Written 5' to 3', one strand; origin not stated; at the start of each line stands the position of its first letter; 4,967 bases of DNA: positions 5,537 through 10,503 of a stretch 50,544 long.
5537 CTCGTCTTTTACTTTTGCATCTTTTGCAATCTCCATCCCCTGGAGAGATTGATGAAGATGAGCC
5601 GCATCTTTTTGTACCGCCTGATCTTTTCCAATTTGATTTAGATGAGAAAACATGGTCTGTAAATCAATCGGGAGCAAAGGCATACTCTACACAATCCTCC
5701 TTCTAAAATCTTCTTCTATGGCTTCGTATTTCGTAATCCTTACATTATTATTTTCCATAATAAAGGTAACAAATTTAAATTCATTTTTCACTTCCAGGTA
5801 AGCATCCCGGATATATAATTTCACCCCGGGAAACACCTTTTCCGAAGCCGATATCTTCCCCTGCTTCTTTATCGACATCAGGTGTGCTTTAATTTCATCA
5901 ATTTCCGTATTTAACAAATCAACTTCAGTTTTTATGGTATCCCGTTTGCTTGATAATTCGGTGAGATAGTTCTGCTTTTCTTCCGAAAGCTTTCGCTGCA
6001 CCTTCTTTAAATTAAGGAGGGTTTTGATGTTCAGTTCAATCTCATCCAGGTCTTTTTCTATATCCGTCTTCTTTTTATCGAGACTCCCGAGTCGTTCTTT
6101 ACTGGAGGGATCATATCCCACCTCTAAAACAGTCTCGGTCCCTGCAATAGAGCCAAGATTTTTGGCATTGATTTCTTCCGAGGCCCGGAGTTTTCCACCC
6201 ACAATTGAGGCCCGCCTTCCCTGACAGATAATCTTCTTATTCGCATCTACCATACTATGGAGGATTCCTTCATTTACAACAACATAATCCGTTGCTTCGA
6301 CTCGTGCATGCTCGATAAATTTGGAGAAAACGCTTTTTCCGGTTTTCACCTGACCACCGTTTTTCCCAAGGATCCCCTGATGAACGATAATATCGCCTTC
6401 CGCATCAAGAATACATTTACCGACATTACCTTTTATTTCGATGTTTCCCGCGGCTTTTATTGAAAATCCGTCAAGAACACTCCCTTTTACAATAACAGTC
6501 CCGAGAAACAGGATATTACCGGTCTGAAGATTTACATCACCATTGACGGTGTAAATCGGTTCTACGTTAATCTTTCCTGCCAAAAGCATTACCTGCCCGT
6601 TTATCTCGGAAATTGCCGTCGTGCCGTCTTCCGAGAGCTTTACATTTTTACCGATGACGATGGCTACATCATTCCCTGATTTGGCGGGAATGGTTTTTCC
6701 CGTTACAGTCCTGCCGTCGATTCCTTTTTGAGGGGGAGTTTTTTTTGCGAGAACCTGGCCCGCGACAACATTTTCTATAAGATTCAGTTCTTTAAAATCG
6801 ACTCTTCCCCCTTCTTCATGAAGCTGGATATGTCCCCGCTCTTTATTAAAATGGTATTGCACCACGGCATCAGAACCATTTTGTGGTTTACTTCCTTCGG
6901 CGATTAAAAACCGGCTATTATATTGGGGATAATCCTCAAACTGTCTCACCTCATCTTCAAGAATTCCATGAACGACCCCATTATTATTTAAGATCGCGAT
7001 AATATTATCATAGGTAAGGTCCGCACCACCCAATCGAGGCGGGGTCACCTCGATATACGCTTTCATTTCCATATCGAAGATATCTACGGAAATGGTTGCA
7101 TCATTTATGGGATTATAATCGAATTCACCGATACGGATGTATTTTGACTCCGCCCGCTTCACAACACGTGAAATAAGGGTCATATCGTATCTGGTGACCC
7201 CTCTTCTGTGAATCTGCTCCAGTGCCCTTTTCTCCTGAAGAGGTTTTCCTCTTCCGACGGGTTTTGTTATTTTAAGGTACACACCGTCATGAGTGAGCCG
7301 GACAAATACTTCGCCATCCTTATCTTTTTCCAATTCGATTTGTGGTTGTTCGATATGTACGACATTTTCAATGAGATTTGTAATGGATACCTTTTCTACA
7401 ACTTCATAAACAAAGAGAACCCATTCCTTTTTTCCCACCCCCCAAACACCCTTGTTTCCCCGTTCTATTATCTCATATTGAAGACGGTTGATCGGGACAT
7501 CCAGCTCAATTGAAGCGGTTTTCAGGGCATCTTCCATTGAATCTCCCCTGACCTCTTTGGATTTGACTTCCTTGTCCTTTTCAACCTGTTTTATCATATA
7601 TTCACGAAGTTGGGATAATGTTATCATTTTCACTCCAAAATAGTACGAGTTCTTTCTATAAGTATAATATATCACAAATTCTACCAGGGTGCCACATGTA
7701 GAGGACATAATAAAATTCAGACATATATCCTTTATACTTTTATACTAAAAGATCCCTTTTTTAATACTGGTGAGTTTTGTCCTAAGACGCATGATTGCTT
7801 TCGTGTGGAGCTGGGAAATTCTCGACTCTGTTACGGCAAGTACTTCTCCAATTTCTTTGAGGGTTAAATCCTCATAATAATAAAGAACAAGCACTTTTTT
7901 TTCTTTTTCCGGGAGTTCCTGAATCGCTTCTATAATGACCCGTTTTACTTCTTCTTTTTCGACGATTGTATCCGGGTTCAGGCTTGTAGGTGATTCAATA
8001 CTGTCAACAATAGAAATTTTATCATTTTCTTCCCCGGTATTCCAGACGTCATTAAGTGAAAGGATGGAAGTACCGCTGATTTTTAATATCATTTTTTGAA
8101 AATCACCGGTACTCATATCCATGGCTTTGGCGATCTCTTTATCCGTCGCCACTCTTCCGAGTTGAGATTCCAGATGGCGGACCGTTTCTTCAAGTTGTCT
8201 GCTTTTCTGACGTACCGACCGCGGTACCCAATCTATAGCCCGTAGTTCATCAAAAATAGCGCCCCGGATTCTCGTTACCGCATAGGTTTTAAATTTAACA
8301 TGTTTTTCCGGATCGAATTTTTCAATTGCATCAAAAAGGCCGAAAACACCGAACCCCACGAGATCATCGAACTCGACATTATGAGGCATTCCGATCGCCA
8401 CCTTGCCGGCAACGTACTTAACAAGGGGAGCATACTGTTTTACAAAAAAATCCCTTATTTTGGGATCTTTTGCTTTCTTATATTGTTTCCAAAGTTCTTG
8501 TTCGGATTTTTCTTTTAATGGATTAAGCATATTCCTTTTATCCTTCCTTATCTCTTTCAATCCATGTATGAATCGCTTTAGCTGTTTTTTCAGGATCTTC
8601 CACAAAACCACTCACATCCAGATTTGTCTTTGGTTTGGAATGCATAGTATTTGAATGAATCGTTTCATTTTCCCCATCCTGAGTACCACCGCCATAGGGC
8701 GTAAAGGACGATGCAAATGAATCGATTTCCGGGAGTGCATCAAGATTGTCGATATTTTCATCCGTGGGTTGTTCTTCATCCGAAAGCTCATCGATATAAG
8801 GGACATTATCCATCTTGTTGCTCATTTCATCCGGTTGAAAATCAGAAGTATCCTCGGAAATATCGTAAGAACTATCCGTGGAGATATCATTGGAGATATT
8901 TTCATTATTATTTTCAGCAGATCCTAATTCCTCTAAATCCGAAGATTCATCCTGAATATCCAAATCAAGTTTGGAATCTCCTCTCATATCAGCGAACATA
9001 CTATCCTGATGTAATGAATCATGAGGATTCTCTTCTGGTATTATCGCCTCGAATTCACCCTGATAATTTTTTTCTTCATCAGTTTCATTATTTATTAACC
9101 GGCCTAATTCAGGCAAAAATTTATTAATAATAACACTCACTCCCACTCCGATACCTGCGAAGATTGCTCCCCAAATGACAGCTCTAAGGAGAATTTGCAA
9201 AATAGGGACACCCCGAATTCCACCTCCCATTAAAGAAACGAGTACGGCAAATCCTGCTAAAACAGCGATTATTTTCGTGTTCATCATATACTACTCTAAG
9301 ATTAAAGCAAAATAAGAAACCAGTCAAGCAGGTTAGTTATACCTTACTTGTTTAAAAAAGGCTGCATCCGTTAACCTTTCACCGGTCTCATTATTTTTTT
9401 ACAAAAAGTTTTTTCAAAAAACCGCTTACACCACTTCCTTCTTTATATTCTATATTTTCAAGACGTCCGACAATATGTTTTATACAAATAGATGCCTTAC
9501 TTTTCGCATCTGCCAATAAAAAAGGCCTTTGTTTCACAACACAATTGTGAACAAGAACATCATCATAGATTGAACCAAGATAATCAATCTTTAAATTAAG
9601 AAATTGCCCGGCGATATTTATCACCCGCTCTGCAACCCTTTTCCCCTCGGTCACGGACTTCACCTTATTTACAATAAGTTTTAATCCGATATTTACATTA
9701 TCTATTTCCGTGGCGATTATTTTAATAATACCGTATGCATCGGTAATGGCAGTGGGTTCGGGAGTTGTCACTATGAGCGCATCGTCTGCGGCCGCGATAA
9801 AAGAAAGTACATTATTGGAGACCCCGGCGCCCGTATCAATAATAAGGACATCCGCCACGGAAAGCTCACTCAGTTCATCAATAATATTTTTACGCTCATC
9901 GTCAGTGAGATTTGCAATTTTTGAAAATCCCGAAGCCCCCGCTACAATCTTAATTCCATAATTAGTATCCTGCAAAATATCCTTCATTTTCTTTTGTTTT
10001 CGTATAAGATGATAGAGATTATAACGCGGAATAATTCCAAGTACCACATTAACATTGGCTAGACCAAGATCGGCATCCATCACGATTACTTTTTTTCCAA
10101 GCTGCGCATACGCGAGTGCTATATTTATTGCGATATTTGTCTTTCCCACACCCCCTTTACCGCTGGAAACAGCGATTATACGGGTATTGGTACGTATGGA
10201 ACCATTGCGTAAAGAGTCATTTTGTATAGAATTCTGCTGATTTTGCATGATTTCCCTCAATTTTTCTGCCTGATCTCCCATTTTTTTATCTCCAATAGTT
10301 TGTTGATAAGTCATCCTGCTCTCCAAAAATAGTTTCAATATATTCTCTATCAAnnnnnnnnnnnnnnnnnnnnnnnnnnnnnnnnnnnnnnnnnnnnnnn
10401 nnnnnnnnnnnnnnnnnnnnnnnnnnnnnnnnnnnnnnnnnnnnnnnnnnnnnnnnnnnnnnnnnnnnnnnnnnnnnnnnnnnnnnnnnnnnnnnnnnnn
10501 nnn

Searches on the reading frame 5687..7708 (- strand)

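Call 56: search_protein_families(library=pfam, proteins=[window:5687-7708:-], max_evalue=0.0001)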
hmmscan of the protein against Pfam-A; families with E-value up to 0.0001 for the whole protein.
window:5687-7708:- (673 aa): 3 families
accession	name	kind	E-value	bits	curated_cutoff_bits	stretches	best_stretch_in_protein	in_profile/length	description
PF03961.19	FapA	-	2.9e-72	244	31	1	384-655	1-271/272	Flagellar Assembly Protein A beta solenoid domain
PF20250.3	FapA_N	-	3e-52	177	27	1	206-375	1-175/178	Flagellar Assembly Protein A N-terminal region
PF14804.11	Jag_N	-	4.1e-12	46.8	25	1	54-97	2-45/50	Jag N-terminus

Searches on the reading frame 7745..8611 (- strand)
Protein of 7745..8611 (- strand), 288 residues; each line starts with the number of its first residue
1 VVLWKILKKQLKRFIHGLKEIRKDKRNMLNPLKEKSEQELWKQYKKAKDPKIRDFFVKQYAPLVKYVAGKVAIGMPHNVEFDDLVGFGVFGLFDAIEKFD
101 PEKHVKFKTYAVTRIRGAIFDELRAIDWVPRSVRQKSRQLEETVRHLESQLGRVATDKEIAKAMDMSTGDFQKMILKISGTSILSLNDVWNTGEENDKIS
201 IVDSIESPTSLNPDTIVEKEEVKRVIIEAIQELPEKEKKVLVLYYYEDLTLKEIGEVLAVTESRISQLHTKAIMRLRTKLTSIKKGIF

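Call 56: search_protein_families(library=pfam, proteins=[window:7745-8611:-], max_evalue=0.0001)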
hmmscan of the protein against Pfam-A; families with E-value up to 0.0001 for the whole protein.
window:7745-8611:- (288 aa): 4 families
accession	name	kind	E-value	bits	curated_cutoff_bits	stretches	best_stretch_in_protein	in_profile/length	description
PF04545.22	Sigma70_r4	-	1.1e-20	73.3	24.1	1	229-277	1-49/50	Sigma-70, region 4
PF04542.20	Sigma70_r2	-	2.1e-16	59.9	24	1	56-128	1-70/71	Sigma-70 region 2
PF08281.18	Sigma70_r4_2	-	2.2e-12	46.9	25.7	1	225-276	3-54/54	Sigma-70, region 4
PF04539.22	Sigma70_r3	-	3.2e-07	30.8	25.3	1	137-208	3-74/78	Sigma-70 region 3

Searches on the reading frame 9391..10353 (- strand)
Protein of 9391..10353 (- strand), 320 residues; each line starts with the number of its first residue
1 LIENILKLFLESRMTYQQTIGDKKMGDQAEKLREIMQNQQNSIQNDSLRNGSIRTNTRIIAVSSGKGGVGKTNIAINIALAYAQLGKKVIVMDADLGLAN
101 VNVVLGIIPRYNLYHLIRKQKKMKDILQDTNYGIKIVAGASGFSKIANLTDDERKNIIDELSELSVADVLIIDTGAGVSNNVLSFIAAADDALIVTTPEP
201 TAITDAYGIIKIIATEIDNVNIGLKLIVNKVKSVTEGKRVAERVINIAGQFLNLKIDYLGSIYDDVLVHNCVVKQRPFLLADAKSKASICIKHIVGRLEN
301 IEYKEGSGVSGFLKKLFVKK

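Call 56: search_protein_families(library=pfam, proteins=[window:9391-10353:-], max_evalue=0.0001)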
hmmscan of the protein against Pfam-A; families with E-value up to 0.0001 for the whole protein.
window:9391-10353:- (320 aa): 5 families
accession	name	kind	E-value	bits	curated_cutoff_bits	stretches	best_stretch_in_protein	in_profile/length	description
PF10609.15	ParA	-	1.5e-16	61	27.1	1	57-296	3-243/246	NUBPL iron-transfer P-loop NTPase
PF13614.12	AAA_31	-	2.4e-16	60.6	27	1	57-224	1-175/177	AAA domain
PF01656.29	CbiA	-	2.6e-15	56.9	25.4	1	60-277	1-124/125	CobQ/CobB/MinD/ParA nucleotide binding domain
PF02374.21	ArsA_ATPase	-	1.3e-05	25.1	24.3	1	58-95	2-38/305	Anion-transporting ATPase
PF00142.24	Fer4_NifH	-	2.4e-05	24.4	25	1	60-246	3-198/271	4Fe-4S iron sulfur cluster binding proteins, NifH/frxC family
